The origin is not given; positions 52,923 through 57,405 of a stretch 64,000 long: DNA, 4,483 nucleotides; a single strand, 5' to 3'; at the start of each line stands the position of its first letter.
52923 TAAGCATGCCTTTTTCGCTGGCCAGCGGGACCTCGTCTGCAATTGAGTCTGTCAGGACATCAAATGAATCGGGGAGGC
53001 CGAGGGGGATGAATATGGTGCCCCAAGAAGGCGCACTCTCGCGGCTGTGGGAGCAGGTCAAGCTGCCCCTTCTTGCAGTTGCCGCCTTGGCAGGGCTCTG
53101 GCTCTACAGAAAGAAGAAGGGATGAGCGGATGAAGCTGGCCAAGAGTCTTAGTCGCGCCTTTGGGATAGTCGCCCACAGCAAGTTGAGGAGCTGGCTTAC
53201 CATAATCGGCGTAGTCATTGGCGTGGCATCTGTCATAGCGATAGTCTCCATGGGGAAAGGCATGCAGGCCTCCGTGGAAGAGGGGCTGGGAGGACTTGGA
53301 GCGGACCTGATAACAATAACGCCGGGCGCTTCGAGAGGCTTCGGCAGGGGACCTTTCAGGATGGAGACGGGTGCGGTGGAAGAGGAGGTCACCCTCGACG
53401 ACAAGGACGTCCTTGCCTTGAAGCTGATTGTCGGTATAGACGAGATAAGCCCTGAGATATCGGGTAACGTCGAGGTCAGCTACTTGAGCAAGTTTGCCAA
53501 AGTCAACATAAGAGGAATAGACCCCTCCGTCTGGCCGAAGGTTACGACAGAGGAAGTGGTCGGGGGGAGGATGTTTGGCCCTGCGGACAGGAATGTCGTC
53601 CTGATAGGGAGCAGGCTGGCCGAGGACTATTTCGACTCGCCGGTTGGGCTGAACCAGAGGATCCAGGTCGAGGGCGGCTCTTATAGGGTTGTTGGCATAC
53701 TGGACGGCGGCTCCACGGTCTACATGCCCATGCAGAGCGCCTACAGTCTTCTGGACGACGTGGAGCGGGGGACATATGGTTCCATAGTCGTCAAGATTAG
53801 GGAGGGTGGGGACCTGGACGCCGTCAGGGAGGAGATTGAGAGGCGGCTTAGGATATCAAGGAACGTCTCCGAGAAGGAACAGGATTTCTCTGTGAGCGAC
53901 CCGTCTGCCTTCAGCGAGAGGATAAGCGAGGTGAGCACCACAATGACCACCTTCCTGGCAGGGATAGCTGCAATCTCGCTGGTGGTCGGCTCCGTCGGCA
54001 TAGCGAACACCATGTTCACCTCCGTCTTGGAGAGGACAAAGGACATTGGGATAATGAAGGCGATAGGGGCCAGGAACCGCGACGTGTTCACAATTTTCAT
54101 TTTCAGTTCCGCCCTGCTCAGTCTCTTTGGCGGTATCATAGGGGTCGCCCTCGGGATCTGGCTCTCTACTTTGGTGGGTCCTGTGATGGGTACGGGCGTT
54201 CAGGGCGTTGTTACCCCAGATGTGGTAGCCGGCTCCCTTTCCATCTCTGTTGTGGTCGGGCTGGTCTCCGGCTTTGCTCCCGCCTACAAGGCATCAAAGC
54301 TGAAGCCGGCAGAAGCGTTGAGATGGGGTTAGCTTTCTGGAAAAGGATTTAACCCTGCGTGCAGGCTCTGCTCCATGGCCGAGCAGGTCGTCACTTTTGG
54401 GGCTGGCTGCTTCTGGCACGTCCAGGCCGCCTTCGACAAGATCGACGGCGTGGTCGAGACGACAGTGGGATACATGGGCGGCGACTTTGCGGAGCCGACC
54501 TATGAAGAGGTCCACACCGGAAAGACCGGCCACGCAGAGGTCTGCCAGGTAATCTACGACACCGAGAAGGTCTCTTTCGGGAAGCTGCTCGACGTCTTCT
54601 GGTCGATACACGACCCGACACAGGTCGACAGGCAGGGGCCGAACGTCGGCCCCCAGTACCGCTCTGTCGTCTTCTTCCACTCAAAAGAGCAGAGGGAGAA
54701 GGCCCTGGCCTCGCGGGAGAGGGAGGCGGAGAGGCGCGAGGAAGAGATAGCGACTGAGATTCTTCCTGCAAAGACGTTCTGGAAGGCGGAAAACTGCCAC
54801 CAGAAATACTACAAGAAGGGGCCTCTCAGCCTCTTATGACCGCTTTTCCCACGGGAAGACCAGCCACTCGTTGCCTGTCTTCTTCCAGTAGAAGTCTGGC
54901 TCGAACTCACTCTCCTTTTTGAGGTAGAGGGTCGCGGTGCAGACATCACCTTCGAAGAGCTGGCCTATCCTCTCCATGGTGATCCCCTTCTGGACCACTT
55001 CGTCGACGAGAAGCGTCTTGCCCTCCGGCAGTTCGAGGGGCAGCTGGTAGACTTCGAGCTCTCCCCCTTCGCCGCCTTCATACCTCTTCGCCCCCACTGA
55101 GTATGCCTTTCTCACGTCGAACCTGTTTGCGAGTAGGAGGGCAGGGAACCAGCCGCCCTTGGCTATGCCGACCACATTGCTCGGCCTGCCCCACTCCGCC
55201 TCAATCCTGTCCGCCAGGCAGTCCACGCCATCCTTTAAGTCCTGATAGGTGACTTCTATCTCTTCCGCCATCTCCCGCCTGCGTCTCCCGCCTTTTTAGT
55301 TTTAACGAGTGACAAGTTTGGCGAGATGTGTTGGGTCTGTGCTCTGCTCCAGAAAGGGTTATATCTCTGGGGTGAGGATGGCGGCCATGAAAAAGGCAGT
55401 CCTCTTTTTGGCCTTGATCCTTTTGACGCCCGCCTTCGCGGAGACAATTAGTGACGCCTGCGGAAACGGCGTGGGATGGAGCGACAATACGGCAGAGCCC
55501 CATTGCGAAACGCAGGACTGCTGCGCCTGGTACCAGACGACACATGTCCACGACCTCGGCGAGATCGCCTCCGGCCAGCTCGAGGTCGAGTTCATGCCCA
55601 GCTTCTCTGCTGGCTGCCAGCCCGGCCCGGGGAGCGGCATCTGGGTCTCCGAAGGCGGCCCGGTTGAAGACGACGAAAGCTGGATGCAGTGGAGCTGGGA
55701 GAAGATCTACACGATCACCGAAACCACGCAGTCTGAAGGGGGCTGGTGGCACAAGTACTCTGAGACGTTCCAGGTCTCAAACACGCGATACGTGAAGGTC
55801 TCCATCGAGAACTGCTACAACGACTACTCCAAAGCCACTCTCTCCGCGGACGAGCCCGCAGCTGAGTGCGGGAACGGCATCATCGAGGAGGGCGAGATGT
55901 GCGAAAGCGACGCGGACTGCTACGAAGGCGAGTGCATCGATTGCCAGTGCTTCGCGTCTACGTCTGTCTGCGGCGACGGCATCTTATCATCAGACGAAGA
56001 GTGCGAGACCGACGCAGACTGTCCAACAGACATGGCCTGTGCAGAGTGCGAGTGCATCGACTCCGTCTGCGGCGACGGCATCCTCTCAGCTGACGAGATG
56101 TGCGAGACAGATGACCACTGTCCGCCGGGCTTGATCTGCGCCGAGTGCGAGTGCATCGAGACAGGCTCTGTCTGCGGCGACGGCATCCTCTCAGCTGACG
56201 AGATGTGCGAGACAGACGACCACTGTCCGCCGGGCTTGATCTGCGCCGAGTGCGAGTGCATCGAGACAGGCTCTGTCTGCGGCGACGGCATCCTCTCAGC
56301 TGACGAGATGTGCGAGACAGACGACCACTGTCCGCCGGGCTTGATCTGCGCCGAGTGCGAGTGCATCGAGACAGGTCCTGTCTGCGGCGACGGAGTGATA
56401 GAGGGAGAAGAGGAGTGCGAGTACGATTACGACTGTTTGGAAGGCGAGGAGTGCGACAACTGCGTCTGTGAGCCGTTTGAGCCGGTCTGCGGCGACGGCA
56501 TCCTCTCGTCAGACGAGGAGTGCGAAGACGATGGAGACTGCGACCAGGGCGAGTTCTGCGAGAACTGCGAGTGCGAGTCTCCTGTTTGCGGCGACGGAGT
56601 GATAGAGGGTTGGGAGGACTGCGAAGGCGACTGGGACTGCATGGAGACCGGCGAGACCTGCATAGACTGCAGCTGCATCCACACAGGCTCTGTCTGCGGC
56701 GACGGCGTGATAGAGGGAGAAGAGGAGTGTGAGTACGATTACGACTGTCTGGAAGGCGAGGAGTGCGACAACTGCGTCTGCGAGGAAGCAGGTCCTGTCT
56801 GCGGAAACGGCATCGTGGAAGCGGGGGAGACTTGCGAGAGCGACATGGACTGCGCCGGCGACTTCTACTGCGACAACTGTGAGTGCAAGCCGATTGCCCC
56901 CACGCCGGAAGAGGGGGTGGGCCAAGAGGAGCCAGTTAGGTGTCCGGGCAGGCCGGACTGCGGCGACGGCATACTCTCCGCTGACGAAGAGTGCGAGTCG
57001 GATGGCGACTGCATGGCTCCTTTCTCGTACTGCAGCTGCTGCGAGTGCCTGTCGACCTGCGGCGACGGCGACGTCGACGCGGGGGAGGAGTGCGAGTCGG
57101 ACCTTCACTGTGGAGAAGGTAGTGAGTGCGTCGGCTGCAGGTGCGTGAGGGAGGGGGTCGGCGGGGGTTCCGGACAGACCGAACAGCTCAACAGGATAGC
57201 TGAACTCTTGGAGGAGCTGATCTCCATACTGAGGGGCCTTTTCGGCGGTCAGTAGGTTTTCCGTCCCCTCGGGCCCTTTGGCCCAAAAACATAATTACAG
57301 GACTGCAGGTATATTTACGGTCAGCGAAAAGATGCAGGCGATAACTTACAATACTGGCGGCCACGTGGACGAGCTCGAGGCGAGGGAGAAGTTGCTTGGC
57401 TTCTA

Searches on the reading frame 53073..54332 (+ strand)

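Call 17: search_protein_families(library=pfam, proteins=[window:53073-54332:+], max_evalue=0.01)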
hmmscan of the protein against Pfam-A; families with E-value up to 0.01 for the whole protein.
window:53073-54332:+ (419 aa): 2 families
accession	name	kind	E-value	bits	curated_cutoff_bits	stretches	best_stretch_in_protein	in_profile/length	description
PF12704.14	MacB_PCD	-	2.1e-36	126.6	27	1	40-257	1-206/207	MacB-like periplasmic core domain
PF02687.27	FtsX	-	7.1e-20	71.7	25.5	1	298-412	3-120/120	FtsX-like permease C-terminal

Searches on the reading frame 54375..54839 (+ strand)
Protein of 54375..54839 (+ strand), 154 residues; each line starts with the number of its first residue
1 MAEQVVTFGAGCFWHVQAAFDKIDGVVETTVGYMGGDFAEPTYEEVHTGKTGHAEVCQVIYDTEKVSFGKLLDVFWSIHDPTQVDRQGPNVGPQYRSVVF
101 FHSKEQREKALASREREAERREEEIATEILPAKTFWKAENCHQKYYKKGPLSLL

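Call 70: search_protein_families(library=pfam, proteins=[window:54375-54839:+], max_evalue=0.001)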
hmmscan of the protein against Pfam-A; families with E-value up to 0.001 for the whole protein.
window:54375-54839:+ (154 aa): 1 family
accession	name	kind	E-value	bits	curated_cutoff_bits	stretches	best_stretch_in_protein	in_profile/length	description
PF01625.27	PMSR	-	1.4e-58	198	23.7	1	6-150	2-148/153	Peptide methionine sulfoxide reductase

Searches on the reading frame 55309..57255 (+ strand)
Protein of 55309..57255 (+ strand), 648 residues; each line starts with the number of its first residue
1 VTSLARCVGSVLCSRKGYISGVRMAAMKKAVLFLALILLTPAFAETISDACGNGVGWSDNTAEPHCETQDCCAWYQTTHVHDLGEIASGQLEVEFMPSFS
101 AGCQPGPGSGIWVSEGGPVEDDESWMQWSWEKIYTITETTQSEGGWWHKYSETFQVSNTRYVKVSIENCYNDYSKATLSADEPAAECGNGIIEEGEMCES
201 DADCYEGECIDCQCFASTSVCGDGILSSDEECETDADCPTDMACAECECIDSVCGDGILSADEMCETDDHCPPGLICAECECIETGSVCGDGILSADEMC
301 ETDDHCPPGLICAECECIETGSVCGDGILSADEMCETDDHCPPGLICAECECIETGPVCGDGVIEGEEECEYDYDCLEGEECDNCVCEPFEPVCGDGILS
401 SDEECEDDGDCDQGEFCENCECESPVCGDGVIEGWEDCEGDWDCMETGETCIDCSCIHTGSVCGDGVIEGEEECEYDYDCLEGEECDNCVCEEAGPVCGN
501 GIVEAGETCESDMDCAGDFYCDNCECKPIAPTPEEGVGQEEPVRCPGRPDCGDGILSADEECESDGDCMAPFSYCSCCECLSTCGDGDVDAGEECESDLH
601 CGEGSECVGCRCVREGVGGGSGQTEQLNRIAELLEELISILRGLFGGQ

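Call 17: search_protein_families(library=pfam, proteins=[window:55309-57255:+], max_evalue=0.01)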
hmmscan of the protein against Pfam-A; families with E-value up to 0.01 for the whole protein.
window:55309-57255:+ (648 aa): 1 family
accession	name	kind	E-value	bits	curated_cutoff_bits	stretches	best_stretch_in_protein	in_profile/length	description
PF13948.11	DUF4215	-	0.00067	20.3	27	0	374-420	2-46/47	Domain of unknown function (DUF4215)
